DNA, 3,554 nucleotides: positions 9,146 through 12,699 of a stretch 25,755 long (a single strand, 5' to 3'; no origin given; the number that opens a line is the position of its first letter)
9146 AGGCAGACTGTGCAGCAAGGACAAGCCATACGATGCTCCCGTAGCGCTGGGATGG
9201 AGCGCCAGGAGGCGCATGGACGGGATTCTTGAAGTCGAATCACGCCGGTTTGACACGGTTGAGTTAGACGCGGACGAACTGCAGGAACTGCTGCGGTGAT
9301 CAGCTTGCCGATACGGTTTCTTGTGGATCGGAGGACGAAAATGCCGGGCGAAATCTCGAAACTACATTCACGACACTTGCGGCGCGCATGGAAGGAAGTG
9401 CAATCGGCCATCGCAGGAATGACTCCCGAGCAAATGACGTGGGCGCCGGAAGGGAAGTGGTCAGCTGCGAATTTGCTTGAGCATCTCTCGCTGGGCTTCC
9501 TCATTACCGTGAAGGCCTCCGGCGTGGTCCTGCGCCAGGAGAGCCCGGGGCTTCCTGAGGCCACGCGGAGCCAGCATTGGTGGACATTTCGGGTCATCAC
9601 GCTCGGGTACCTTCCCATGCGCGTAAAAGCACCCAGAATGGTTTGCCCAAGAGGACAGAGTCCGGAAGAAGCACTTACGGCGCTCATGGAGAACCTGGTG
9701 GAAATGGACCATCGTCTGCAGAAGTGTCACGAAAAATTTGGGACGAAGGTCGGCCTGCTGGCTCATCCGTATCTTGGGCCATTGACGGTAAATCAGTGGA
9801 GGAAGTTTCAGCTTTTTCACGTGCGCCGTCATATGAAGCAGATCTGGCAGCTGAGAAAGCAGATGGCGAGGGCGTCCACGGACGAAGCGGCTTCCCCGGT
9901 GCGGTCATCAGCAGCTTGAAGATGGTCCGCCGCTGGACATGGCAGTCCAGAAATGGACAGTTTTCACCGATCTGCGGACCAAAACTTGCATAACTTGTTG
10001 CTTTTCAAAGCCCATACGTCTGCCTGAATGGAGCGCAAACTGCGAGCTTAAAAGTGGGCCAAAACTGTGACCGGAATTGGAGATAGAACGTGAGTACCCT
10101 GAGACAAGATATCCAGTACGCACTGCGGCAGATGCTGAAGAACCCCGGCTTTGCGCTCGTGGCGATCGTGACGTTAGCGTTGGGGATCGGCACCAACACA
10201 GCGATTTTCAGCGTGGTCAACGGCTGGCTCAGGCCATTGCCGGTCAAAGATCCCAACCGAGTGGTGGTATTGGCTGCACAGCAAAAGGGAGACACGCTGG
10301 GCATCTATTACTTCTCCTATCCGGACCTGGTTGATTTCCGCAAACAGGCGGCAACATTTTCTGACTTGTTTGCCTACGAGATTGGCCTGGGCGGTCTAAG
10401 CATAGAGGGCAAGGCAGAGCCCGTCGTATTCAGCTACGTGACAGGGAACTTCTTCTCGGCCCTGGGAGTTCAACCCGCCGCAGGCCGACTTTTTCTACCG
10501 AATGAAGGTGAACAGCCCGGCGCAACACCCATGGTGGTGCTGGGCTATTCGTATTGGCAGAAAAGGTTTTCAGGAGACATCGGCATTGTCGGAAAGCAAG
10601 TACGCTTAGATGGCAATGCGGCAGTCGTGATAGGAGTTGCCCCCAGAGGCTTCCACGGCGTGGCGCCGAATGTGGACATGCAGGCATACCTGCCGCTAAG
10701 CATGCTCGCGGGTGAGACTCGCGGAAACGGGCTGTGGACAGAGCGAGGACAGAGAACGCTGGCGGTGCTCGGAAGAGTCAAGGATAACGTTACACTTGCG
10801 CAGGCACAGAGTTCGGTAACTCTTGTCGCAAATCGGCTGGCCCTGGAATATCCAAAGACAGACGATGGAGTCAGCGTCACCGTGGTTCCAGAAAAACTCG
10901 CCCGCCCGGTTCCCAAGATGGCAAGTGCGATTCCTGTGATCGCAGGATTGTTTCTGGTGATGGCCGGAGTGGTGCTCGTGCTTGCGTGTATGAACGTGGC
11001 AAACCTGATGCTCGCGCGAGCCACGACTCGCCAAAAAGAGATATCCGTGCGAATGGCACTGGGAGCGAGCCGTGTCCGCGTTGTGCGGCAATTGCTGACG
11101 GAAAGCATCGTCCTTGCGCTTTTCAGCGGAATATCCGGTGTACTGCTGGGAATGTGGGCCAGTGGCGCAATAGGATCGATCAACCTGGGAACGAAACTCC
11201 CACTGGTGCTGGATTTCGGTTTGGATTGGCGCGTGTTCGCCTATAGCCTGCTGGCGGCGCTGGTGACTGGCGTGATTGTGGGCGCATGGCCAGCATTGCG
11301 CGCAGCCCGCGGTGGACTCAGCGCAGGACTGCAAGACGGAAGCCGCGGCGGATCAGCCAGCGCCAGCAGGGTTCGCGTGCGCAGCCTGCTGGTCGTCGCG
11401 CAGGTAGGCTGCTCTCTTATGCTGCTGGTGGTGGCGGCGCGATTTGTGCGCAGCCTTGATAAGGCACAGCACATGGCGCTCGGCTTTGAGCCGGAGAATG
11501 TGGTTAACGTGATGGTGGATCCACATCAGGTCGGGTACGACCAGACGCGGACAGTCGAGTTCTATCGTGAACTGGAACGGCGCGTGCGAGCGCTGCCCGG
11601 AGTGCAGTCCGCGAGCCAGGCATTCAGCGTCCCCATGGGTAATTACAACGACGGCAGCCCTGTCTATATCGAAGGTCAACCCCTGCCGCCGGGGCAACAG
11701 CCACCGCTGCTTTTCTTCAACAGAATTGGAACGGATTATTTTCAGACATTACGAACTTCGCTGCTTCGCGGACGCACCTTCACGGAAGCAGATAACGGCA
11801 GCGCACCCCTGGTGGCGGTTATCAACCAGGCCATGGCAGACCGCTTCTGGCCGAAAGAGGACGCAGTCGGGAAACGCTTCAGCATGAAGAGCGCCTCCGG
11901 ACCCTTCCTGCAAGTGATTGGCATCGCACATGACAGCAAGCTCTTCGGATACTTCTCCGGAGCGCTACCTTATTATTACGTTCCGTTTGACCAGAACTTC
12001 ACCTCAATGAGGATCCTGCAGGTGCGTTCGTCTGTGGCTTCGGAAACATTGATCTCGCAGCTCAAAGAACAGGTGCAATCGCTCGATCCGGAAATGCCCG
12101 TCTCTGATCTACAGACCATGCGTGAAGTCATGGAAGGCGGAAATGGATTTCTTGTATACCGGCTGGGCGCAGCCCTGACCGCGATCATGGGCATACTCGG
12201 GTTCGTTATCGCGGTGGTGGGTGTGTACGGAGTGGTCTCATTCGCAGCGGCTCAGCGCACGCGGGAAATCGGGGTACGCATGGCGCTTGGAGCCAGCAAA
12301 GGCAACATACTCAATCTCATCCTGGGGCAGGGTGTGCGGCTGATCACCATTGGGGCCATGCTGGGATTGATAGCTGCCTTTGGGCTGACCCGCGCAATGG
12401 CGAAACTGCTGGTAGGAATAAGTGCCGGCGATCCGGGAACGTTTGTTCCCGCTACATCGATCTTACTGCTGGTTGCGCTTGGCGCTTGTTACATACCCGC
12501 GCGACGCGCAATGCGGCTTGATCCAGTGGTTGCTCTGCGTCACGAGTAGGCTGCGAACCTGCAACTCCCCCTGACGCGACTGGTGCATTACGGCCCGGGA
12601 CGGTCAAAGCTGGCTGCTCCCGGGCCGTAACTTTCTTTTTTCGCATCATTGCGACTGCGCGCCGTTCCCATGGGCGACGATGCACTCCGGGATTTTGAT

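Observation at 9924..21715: One tandem dyad motif (TGTCCR-N4-YGGACA twice, 20-bp period) occurs at four promoters, suggesting a sigma54 regulon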

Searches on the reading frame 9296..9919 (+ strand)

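Call 7: search_protein_families(library=pfam, proteins=[window:9296-9919:+])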
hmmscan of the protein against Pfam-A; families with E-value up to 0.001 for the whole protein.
window:9296-9919:+ (207 aa): 2 families
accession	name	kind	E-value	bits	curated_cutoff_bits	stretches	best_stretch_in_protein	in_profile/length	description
PF12867.12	DinB_2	-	3.9e-13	50.4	24.8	1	27-183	1-128/128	DinB superfamily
PF07606.16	DUF1569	-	4.6e-06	27.3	21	1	35-183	15-149/152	Protein of unknown function (DUF1569)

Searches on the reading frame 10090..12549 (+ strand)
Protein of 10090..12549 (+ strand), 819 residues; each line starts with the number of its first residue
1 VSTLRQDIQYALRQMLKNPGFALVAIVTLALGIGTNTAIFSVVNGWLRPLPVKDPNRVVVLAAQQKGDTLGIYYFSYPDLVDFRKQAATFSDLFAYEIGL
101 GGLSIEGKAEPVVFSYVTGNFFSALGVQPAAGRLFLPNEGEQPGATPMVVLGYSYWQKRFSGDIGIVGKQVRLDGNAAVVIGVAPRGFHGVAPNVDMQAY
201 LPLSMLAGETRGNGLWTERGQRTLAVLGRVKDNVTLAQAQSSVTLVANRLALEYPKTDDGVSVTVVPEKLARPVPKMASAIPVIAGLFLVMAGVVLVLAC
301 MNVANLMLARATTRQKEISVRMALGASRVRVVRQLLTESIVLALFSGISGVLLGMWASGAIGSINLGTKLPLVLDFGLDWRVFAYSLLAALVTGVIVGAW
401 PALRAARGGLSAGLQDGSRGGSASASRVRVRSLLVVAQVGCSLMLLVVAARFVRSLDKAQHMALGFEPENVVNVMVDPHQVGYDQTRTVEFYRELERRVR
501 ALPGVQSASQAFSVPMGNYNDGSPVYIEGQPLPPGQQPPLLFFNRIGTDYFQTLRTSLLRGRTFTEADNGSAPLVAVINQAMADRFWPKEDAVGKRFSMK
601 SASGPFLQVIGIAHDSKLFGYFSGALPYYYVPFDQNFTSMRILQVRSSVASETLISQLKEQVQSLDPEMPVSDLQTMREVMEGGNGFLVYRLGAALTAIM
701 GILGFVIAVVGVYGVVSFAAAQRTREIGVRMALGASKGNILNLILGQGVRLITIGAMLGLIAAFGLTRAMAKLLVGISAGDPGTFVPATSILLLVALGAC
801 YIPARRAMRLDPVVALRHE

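Call 7: search_protein_families(library=pfam, proteins=[window:10090-12549:+])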
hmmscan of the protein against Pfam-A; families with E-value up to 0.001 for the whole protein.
window:10090-12549:+ (819 aa): 2 families
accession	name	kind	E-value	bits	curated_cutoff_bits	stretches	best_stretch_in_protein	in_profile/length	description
PF12704.14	MacB_PCD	-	1.3e-33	117.4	27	2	23-244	2-205/207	MacB-like periplasmic core domain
PF02687.27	FtsX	-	4.3e-28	98.2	25.5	2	290-407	2-117/120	FtsX-like permease C-terminal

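Call 30: search_protein_families(library=ncbifam, proteins=[window:10090-12549:+], max_evalue=0.001)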
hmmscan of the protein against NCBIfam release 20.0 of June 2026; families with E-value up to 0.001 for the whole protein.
window:10090-12549:+ (819 aa): 4 families
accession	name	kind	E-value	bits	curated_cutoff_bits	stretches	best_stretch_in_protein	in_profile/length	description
TIGR03434.1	ADOP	subfamily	1.1e-261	870.4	622.3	1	4-819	1-803/803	ADOP family duplicated permease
NF007826.0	PRK10535.1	equivalog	1.4e-31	109.5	966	2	116-407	371-638/648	macrolide ABC transporter ATP-binding protein/permease MacB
NF038008.1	ABC_perm_DarB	equivalog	5e-07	28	700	1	292-477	280-458/777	darobactin export ABC transporter permease subunit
NF038346.1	FtsX_actino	exception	0.00098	18.6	250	0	282-402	177-298/308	permease-like cell division protein FtsX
